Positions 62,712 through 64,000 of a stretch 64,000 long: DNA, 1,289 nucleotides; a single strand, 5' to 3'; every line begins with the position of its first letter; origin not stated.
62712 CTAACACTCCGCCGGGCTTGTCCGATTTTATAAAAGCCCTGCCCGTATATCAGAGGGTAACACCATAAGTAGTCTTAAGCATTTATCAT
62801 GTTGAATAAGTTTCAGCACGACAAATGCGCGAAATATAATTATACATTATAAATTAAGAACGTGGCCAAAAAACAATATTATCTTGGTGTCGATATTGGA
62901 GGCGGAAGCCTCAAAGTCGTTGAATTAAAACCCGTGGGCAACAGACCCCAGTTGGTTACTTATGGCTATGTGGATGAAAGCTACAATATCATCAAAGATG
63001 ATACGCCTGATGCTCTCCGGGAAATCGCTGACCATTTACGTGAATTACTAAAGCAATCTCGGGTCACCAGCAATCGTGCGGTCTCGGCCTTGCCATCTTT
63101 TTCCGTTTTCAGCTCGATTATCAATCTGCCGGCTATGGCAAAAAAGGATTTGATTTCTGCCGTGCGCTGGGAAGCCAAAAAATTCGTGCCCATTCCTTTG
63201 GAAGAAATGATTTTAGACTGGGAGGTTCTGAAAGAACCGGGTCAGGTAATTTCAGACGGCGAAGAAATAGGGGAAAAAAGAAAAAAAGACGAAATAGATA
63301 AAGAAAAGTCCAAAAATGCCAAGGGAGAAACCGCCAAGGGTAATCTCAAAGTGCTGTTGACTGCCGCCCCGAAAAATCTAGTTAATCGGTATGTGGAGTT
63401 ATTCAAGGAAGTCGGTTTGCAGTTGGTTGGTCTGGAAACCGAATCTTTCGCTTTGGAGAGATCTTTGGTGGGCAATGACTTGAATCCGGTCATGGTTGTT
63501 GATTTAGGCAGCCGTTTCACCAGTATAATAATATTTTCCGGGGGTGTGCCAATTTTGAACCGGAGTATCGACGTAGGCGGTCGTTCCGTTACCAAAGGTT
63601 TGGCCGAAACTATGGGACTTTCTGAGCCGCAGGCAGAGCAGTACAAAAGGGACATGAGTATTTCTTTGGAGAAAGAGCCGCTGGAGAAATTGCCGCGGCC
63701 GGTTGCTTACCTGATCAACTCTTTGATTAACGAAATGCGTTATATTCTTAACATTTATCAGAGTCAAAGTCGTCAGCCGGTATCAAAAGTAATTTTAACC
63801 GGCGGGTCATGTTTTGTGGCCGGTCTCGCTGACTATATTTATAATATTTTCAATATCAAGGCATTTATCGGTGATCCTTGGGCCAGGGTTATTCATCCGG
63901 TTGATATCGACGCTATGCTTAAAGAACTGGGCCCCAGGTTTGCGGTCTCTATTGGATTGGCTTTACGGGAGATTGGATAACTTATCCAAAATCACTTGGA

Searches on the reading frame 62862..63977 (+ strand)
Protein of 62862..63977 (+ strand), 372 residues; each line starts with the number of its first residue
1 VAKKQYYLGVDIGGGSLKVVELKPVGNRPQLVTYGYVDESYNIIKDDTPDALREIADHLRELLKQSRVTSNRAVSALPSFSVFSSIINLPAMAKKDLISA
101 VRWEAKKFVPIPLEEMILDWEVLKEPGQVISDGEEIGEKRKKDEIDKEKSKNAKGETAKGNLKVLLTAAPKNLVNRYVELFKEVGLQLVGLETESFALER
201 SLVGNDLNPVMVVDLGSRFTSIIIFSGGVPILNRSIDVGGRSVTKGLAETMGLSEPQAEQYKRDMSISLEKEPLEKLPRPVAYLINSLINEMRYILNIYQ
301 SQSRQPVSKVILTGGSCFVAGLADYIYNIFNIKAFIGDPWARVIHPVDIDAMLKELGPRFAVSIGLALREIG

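Call 45: search_protein_families(library=pfam, proteins=[window:62862-63977:+], max_evalue=0.001)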
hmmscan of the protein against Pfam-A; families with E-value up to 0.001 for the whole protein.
window:62862-63977:+ (372 aa): 3 families
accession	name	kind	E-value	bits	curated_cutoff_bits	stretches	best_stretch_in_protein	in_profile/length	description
PF11104.14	PilM_2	-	3.3e-38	131.9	27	2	158-370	122-339/340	Type IV pilus assembly protein PilM;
PF14450.12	FtsA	-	5.8e-12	46.5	31.8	1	211-365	1-127/127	Cell division protein FtsA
PF06723.19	MreB_Mbl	-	0.00064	19.1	27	0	209-246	146-183/327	MreB/Mbl protein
